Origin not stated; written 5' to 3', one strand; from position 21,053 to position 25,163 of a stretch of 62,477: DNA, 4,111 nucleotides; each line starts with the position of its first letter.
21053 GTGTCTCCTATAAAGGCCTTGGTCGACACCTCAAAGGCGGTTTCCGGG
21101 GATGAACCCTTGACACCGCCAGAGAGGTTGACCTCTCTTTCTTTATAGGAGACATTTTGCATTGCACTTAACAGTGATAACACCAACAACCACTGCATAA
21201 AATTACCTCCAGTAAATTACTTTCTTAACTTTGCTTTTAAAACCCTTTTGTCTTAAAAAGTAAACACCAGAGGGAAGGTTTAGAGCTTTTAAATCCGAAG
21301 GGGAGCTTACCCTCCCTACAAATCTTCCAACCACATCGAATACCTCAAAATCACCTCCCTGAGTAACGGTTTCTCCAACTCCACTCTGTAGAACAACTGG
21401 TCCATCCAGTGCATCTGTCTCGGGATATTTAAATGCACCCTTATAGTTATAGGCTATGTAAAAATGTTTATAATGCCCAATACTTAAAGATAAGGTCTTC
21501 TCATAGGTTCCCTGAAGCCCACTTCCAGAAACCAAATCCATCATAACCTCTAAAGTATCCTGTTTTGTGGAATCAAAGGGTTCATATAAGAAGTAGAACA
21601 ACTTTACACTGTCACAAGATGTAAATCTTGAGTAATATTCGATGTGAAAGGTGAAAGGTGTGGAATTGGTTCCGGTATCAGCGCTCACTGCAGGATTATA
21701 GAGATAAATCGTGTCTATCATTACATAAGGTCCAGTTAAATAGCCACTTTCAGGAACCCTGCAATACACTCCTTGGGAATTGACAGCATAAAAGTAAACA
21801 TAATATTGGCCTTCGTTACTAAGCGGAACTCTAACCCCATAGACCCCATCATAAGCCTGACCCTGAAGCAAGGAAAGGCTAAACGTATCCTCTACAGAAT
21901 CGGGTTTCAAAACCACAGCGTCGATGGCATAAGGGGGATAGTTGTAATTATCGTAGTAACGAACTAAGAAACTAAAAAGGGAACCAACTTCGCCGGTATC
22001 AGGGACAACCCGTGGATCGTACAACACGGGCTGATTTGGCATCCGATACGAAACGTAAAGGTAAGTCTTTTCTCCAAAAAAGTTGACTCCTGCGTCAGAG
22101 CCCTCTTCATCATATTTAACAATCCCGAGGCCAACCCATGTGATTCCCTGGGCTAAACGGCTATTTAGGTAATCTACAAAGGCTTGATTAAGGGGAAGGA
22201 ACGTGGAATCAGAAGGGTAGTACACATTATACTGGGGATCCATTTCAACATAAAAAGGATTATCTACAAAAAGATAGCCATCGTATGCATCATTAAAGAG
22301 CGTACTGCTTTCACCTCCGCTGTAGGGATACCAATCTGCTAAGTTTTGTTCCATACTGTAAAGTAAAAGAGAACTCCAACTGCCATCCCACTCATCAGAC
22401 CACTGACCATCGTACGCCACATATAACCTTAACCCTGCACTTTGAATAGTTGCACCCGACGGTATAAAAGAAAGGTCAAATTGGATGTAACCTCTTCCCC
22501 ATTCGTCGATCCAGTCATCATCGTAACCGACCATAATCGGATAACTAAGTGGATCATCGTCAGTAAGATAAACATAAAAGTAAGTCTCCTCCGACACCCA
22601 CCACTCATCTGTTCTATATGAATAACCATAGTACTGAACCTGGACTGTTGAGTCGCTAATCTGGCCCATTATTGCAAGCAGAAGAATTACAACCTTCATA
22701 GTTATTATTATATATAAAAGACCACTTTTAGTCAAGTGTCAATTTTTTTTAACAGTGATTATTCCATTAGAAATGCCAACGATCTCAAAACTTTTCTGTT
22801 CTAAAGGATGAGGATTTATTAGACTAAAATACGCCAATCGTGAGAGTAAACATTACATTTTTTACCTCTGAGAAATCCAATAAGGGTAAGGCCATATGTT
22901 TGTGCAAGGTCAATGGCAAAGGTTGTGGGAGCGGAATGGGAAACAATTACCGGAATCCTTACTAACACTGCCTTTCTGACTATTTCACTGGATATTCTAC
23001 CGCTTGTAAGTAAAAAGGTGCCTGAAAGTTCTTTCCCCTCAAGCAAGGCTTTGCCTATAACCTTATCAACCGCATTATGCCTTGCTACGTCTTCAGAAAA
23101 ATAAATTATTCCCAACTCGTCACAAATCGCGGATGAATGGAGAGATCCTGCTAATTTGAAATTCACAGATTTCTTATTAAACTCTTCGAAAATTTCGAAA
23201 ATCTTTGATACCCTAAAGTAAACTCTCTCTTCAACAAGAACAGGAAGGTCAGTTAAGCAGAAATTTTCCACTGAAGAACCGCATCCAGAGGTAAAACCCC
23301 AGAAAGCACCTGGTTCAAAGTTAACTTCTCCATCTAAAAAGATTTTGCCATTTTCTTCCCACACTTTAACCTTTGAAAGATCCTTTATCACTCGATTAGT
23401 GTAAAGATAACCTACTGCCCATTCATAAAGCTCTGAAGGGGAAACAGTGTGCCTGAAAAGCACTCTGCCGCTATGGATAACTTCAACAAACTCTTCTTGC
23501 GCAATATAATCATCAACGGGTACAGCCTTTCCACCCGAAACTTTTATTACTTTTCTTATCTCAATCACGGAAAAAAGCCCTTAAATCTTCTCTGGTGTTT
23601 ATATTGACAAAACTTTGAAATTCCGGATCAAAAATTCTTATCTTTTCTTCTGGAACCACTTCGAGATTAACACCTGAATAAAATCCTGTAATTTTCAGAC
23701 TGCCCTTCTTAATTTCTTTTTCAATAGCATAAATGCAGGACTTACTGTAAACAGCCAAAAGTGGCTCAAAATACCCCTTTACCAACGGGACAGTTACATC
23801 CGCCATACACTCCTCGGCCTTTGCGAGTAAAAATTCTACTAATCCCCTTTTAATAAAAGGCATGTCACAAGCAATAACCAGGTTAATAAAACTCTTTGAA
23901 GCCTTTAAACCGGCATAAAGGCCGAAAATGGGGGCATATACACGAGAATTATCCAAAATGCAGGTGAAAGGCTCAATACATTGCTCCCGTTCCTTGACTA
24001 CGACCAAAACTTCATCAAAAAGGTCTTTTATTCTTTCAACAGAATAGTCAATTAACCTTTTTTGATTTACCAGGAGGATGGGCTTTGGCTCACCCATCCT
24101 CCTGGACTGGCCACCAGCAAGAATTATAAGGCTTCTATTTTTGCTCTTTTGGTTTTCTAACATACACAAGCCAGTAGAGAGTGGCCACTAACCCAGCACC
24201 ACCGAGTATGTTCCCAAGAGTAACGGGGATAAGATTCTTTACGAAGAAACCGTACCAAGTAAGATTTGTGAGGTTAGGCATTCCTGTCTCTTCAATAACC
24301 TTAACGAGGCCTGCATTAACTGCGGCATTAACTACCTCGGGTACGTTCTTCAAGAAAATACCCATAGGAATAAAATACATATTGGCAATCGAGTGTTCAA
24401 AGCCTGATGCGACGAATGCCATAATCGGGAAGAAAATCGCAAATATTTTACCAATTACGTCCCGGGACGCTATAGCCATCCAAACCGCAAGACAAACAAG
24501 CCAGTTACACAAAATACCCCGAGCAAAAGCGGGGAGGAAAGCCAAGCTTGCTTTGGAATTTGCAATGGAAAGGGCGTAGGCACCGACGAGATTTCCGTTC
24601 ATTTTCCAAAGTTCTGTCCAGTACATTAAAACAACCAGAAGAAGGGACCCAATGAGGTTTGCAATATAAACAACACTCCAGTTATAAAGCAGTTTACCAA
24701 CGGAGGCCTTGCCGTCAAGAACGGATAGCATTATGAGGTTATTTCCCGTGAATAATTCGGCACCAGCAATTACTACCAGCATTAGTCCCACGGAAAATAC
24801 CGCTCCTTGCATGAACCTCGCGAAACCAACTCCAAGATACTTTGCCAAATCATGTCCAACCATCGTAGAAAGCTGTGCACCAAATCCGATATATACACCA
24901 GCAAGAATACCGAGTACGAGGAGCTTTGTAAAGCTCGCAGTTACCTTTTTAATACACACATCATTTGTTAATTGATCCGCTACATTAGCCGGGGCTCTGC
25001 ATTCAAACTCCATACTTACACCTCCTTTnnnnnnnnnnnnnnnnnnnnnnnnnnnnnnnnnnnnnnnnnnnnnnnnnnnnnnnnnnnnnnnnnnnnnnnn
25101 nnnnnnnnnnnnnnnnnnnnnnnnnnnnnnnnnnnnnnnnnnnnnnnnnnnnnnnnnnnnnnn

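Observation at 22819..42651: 19.8-kb co-directional supercluster joining an NAD-type formate dehydrogenase, an [FeFe]-hydrogenase, all H-cluster maturases, two NuoEF pairs and a signalling module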

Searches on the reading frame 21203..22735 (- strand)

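Call 6: search_protein_families(library=pfam, proteins=[window:21203-22735:-], max_evalue=0.01)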
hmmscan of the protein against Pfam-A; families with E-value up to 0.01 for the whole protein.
window:21203-22735:- (510 aa): 1 family
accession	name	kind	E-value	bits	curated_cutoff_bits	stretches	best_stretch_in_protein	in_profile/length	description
PF24893.1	DUF7743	-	0.0016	18.6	27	0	399-436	49-88/120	Domain of unknown function (DUF7743)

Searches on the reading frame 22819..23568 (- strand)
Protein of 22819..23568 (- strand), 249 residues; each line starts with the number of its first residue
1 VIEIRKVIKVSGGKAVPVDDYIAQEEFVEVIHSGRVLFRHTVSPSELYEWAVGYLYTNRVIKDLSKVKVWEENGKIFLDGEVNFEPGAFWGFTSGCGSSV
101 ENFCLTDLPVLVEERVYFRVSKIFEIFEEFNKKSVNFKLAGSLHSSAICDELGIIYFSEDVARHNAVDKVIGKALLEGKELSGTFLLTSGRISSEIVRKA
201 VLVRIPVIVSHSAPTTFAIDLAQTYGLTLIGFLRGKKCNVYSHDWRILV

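Call 6: search_protein_families(library=pfam, proteins=[window:22819-23568:-], max_evalue=0.01)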
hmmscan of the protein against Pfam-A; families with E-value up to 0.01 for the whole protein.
window:22819-23568:- (249 aa): 1 family
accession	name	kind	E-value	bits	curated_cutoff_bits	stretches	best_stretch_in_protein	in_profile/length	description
PF02634.21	FdhD-NarQ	-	6.5e-59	200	27.2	1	24-247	2-236/237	FdhD/NarQ family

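Call 73: search_protein_families(library=ncbifam, proteins=[window:22819-23568:-], max_evalue=0.001)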
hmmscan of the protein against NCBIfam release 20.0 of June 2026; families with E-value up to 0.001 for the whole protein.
window:22819-23568:- (249 aa): 2 families
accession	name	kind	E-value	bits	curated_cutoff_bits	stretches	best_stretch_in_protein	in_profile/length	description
TIGR00129.1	fdhD_narQ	equivalog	7.5e-53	179.4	140.9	1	19-247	2-235/237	formate dehydrogenase accessory sulfurtransferase FdhD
NF001943.0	PRK00724.1-2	equivalog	8.2e-51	172.6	269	2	93-247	114-272/274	formate dehydrogenase accessory sulfurtransferase FdhD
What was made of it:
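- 22819..23568 (-): FdhD sulfurtransferase, the last gene of the cluster. TIGR00129, 179 bits, cut-off 141 (call 73).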

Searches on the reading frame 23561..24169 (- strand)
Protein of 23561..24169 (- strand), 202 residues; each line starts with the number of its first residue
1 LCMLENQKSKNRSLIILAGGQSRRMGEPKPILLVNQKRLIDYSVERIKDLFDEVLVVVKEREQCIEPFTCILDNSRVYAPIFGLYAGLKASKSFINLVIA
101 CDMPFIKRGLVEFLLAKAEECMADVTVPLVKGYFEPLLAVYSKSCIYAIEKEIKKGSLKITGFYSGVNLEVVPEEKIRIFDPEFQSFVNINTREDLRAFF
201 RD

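Call 6: search_protein_families(library=pfam, proteins=[window:23561-24169:-], max_evalue=0.01)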
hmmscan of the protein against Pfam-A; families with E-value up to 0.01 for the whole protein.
window:23561-24169:- (202 aa): 1 family
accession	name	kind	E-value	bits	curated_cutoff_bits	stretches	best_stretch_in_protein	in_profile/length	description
PF12804.13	NTP_transf_3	-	1.2e-30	107.2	27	1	15-152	2-144/160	MobA-like NTP transferase domain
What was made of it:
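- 23561..24163 (-): MobA-like molybdenum cofactor guanylyltransferase. Pfam PF12804 (call 6).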

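Call 73: search_protein_families(library=ncbifam, proteins=[window:23561-24163:-], max_evalue=0.001)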
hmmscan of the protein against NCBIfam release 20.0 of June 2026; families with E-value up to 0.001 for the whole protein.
window:23561-24163:- (200 aa): 19 families
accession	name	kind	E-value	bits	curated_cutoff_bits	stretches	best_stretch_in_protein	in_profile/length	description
NF001457.0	PRK00317.1-3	equivalog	7.3e-37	126.8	164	1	12-196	4-192/200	molybdenum cofactor guanylyltransferase MobA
NF011056.0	PRK14489.1-1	equivalog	2.2e-33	115.8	379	1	10-195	6-190/363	bifunctional molybdenum cofactor guanylyltransferase MobA/molybdopterin-guanine dinucleotide biosynthesis adaptor protein MobB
TIGR02665.1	molyb_mobA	equivalog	5.4e-23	82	151.85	1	12-195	3-186/186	molybdenum cofactor guanylyltransferase MobA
NF002741.0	PRK02726.1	equivalog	2.8e-19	69.5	179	1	7-196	5-193/200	molybdenum cofactor guanylyltransferase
NF001837.0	PRK00560.1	equivalog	6.3e-19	68.5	182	1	8-194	7-184/196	molybdenum cofactor guanylyltransferase MobA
NF001855.0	PRK00576.1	equivalog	8.4e-15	54.9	205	1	12-197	9-192/197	molybdenum cofactor guanylyltransferase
TIGR03310.1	matur_MocA_YgfJ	equivalog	5.7e-13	49.2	186.45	1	12-131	2-130/188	molybdenum cofactor cytidylyltransferase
NF011070.0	PRK14500.1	equivalog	8.5e-13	48.3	606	1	13-195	170-349/358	putative bifunctional molybdopterin-guanine dinucleotide biosynthesis protein MoaC/MobA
NF011059.0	PRK14490.1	equivalog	2.1e-11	43.6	354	1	4-194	175-362/374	bifunctional molybdenum cofactor guanylyltransferase MobA/molybdopterin-guanine dinucleotide biosynthesis adaptor protein MobB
NF045665.1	NTPtran_DVU1551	equivalog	1.3e-09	37.5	315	1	13-130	4-130/359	DVU_1551 family NTP transferase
NF011057.0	PRK14489.1-2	subfamily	7e-08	32.1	541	1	12-197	9-194/363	bifunctional molybdenum cofactor guanylyltransferase MobA/molybdopterin-guanine dinucleotide biosynthesis adaptor protein MobB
TIGR00454.1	TIGR00454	hypoth_equivalog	3.1e-07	30.5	174.7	1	13-56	4-49/183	TIGR00454 family protein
NF010939.0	PRK14359.1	equivalog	1e-05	24.4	592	1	9-131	2-134/430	bifunctional UDP-N-acetylglucosamine diphosphorylase/glucosamine-1-phosphate N-acetyltransferase GlmU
TIGR03202.1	pucB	equivalog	2.3e-05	24.2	235.05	0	13-144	4-149/192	xanthine dehydrogenase accessory protein PucB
NF045495.1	AdoCbiPCobY_Meth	equivalog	2.3e-05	24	250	1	13-47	4-40/195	adenosylcobinamide-phosphate guanylyltransferase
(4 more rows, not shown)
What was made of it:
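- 23561..24163 (-): The NCBIfam MobA models score below their cut-offs (call 73).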

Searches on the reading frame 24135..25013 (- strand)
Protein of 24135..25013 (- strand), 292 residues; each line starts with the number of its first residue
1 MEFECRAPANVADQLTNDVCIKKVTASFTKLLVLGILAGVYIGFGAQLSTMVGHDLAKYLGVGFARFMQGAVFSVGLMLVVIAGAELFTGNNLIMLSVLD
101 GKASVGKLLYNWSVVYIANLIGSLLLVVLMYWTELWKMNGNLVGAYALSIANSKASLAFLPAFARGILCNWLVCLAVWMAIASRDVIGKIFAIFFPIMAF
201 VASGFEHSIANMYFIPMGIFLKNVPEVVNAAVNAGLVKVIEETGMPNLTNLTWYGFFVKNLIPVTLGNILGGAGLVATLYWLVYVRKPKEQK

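Call 6: search_protein_families(library=pfam, proteins=[window:24135-25013:-], max_evalue=0.01)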
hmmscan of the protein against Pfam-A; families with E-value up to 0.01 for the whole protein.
window:24135-25013:- (292 aa): 1 family
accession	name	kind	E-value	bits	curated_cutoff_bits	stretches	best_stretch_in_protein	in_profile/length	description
PF01226.23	Form_Nir_trans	-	1.9e-83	280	34.6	1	18-282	8-240/240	Formate/nitrite transporter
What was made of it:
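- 24135..25013 (-): FocA-type formate/nitrite channel. Pfam PF01226, E 2e-83 (call 6).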

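Call 73: search_protein_families(library=ncbifam, proteins=[window:24135-25013:-], max_evalue=0.001)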
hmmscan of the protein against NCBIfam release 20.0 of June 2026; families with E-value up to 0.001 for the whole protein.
window:24135-25013:- (292 aa): 5 families
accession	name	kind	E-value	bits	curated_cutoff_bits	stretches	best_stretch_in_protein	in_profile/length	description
TIGR00790.1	fnt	subfamily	4.3e-75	252.4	232.3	1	25-285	3-238/239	formate/nitrite family transporter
TIGR04060.1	formate_focA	equivalog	3.1e-68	229.9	290.1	1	16-285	7-267/268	formate transporter FocA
NF008069.0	PRK10805.1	equivalog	4.3e-58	197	440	1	3-288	7-282/285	formate transporter FocA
NF007261.0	PRK09713.1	exception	7.2e-35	120.9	499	1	16-287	19-280/282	formate transporter FocB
NF008595.0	PRK11562.1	equivalog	2e-30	106.1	293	1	31-231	27-221/268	nitrite transporter NirC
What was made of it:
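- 24135..25013 (-): The 'fnt' subfamily model scores above its cut-off (call 73).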
